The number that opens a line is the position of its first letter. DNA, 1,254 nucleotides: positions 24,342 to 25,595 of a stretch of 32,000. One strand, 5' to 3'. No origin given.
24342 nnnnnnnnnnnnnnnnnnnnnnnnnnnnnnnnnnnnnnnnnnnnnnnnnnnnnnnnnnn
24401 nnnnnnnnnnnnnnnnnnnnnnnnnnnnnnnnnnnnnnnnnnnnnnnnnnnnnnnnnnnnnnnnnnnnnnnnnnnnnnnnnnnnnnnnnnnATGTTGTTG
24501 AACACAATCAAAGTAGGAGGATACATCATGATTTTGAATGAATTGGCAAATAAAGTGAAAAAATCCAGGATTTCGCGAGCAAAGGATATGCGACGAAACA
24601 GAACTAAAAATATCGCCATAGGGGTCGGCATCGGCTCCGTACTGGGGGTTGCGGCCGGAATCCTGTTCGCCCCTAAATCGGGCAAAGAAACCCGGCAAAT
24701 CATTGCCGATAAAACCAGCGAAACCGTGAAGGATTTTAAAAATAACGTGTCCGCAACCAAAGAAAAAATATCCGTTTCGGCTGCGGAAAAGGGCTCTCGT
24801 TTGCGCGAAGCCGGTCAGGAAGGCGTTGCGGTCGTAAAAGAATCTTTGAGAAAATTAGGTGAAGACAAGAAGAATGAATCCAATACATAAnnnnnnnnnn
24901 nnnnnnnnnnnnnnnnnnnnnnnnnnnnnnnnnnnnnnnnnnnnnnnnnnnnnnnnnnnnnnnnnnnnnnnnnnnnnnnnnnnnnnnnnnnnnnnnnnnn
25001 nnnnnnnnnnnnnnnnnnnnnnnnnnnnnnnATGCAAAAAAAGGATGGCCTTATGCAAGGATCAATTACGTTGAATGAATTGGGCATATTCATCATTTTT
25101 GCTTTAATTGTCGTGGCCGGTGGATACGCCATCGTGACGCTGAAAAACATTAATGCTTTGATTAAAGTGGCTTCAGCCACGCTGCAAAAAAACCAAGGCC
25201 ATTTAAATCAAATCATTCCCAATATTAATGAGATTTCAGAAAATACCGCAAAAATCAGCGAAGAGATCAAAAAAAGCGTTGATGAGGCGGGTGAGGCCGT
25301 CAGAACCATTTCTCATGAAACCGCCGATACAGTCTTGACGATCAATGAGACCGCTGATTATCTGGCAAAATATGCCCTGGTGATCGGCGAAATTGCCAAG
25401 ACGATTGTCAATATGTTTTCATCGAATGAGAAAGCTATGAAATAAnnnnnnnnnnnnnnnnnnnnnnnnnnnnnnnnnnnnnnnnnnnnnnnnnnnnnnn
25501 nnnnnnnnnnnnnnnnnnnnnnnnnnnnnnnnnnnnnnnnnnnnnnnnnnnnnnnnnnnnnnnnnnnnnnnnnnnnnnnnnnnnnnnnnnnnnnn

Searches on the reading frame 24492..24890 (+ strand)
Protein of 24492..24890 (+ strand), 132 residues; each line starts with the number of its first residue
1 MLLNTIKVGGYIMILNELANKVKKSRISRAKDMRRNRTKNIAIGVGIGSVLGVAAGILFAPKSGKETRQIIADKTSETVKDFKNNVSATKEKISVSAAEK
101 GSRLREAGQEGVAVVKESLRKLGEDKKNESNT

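Call 5: search_protein_families(library=pfam, proteins=[window:24492-24890:+], max_evalue=0.01)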
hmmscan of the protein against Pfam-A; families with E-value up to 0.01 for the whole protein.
window:24492-24890:+ (132 aa): 1 family
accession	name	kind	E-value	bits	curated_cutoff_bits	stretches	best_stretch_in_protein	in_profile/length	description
PF12732.12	YtxH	-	3.4e-15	56.7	37.5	1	43-100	2-66/71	YtxH-like protein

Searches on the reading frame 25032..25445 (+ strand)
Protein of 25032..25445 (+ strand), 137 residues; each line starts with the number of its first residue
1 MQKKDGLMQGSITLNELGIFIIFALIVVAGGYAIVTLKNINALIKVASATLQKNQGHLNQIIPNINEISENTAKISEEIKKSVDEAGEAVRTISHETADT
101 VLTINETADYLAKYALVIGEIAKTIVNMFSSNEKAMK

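Call 5: search_protein_families(library=pfam, proteins=[window:25032-25445:+], max_evalue=0.01)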
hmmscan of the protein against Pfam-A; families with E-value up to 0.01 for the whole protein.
window:25032-25445:+ (137 aa): 2 families
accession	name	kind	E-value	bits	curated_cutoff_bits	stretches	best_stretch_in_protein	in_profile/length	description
PF06103.16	DUF948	-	1.7e-06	28.5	37.2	1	26-85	10-69/89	Bacterial protein of unknown function (DUF948)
PF07889.17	DUF1664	-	0.0026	18.2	34.6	1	38-99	44-105/124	Protein of unknown function (DUF1664)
